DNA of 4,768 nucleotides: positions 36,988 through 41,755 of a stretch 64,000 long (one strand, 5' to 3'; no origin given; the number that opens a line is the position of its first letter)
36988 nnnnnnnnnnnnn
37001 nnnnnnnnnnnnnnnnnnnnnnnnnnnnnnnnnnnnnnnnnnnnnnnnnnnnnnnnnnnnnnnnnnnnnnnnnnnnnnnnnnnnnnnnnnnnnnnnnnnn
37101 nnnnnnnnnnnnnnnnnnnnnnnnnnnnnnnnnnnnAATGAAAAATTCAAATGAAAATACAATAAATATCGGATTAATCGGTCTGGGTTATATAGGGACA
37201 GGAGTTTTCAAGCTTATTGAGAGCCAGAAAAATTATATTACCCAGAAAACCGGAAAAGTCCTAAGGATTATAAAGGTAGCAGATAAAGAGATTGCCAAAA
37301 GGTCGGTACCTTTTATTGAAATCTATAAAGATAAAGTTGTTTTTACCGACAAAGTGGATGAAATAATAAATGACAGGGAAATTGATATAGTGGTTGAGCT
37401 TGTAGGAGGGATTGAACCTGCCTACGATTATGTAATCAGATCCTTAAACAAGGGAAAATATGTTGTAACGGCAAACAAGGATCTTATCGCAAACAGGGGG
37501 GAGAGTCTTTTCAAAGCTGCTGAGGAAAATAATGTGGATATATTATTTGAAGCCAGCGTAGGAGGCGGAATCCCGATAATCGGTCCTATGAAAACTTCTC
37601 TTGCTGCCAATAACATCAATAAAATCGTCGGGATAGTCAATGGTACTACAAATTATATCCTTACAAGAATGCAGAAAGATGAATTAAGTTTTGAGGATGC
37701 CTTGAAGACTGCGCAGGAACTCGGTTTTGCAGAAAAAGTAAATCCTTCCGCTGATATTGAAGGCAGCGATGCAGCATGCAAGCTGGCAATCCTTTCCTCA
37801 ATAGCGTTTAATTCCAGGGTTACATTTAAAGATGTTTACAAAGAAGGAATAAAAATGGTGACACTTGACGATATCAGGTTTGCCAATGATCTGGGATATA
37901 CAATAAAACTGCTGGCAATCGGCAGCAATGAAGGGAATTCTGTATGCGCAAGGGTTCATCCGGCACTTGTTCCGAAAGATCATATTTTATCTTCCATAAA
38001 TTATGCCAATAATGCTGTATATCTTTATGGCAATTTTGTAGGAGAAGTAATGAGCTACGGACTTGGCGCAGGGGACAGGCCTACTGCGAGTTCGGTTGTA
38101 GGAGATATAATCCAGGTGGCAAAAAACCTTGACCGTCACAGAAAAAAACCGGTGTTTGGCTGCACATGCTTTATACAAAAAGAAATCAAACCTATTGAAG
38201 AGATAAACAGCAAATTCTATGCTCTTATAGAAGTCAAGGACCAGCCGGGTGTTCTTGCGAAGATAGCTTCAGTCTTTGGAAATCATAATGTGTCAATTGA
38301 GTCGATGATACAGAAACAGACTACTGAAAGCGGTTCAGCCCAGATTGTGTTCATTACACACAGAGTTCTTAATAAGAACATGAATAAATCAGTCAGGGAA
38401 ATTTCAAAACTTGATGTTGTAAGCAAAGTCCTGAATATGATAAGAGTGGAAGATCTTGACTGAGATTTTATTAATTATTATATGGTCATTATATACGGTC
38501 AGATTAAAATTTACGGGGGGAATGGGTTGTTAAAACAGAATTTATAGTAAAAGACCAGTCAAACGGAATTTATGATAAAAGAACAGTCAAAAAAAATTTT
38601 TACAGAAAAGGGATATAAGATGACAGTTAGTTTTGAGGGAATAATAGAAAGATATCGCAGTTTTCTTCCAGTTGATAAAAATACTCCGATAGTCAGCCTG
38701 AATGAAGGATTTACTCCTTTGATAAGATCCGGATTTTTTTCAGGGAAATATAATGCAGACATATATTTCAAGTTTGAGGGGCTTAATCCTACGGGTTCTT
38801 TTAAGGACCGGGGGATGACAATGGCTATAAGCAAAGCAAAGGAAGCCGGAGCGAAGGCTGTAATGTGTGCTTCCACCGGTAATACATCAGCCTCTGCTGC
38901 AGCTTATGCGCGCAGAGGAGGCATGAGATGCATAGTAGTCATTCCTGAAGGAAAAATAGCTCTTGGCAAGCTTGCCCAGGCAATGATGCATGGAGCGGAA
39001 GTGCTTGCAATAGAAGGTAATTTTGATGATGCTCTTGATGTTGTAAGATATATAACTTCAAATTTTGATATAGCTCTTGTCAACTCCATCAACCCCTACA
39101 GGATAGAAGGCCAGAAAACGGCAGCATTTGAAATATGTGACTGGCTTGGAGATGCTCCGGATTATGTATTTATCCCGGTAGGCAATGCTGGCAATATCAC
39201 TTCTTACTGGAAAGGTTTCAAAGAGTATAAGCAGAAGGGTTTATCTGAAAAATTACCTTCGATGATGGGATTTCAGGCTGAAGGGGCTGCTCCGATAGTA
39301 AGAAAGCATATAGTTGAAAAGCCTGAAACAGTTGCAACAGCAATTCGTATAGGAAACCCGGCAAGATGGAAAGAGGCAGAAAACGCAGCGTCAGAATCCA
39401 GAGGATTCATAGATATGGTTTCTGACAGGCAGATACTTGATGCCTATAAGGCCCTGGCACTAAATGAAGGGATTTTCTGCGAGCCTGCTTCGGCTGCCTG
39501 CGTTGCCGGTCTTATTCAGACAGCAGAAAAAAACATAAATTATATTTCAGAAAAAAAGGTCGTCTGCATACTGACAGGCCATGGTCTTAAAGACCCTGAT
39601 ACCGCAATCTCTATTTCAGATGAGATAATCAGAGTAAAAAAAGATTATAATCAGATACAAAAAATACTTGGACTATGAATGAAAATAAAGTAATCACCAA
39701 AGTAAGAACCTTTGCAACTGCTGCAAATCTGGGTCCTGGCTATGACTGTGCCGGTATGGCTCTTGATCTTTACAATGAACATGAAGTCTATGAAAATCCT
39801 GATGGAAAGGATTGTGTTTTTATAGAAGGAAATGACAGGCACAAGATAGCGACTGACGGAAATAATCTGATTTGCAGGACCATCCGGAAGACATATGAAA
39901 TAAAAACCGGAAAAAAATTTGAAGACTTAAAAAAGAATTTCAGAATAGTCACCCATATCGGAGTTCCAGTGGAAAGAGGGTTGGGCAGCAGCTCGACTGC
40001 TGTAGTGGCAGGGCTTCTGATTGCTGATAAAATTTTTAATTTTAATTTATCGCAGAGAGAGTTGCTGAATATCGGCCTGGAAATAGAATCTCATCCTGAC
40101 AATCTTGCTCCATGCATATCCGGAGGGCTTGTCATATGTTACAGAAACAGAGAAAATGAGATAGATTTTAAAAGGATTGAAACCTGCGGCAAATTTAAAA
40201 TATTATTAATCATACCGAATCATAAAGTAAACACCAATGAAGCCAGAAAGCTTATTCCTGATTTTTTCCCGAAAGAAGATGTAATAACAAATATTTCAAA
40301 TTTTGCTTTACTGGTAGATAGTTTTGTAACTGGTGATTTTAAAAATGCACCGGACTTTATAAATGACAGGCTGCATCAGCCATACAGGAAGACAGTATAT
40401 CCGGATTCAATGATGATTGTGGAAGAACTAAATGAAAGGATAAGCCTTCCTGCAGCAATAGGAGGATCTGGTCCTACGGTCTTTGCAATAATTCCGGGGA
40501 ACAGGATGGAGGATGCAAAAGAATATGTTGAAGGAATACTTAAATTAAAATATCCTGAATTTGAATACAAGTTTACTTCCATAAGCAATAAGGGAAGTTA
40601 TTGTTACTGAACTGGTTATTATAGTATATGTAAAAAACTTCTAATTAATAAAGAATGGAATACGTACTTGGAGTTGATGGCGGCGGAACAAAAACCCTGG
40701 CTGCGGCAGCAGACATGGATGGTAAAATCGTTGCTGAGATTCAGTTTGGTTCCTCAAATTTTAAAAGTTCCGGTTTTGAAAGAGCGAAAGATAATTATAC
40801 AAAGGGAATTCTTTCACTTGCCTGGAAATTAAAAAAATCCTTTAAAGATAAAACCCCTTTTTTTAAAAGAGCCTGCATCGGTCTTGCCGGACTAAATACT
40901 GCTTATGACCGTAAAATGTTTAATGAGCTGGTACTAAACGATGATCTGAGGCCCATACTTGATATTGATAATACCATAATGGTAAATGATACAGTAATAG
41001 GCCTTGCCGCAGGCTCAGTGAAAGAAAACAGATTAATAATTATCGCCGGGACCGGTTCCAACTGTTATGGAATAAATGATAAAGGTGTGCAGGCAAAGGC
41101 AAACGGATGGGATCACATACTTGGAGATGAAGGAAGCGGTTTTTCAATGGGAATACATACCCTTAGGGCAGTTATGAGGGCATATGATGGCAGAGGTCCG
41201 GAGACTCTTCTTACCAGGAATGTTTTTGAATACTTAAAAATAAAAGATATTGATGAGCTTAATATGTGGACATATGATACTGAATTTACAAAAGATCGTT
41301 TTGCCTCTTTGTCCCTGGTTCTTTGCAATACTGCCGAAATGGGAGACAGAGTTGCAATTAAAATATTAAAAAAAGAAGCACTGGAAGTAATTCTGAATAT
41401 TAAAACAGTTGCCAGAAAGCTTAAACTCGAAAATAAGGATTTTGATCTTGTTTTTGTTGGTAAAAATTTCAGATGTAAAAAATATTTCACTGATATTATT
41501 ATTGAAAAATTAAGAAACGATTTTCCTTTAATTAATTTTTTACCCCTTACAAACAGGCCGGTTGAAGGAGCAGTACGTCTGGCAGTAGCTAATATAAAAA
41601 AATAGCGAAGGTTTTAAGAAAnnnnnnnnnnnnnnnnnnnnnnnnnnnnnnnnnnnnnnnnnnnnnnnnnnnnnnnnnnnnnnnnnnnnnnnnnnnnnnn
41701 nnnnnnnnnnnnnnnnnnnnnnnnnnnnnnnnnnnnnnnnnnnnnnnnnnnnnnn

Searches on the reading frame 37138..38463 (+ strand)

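Call 51: search_protein_families(library=pfam, max_evalue=0.00001, proteins=[window:37138-38463:+])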
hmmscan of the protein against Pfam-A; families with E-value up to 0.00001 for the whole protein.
window:37138-38463:+ (441 aa): 4 families
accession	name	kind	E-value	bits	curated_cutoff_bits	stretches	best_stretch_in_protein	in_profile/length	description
PF00742.24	Homoserine_dh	-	8e-60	202.1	22.9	1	146-325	1-173/173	Homoserine dehydrogenase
PF03447.22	NAD_binding_3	-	1.2e-18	68.3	24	1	15-138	1-116/116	Homoserine dehydrogenase, NAD binding domain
PF01842.31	ACT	-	2.6e-12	46.7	27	1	363-425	4-64/66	ACT domain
PF22629.2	ACT_AHAS_ss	-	3.5e-07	30.7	27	1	364-429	3-66/67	AHAS small subunit-like ACT domain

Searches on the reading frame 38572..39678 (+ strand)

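Call 51: search_protein_families(library=pfam, max_evalue=0.00001, proteins=[window:38572-39678:+])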
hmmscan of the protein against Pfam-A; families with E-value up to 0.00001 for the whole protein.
window:38572-39678:+ (368 aa): 1 family
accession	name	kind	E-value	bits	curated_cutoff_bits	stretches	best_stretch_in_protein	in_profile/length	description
PF00291.31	PALP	-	3.1e-72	243.8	35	1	41-336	1-295/295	Pyridoxal-phosphate dependent enzyme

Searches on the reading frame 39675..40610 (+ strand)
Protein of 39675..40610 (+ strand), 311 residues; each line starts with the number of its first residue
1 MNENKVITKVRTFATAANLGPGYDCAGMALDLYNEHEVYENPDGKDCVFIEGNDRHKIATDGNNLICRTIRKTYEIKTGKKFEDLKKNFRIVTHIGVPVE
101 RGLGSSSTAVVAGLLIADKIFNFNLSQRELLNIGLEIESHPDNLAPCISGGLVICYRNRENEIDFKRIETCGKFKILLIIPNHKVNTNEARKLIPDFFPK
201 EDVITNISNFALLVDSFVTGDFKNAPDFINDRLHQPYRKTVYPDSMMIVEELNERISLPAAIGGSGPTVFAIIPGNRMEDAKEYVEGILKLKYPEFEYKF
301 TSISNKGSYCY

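Call 51: search_protein_families(library=pfam, max_evalue=0.00001, proteins=[window:39675-40610:+])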
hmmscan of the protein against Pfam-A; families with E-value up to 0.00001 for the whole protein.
window:39675-40610:+ (311 aa): 2 families
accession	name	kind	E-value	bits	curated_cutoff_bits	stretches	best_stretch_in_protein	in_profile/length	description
PF00288.32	GHMP_kinases_N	-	1.9e-15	57.3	22.3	1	68-151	5-87/87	GHMP kinases N terminal domain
PF08544.19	GHMP_kinases_C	-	4e-06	27.6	21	1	215-285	3-79/85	GHMP kinases C terminal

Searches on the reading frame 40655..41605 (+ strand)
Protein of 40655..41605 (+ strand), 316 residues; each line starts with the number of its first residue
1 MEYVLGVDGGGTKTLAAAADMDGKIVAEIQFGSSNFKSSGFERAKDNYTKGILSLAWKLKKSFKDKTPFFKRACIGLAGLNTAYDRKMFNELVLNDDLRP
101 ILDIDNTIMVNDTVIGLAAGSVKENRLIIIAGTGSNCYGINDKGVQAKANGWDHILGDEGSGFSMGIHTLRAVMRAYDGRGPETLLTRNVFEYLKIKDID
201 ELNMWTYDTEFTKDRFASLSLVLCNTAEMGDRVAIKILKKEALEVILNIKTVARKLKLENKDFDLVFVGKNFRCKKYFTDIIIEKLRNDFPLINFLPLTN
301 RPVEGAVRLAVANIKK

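Call 51: search_protein_families(library=pfam, max_evalue=0.00001, proteins=[window:40655-41605:+])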
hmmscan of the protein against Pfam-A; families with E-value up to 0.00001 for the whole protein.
window:40655-41605:+ (316 aa): 1 family
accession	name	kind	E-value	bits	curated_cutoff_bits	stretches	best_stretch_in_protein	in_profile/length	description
PF01869.26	BcrAD_BadFG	-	8e-35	121.1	31.5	1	5-286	1-248/271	BadF/BadG/BcrA/BcrD ATPase family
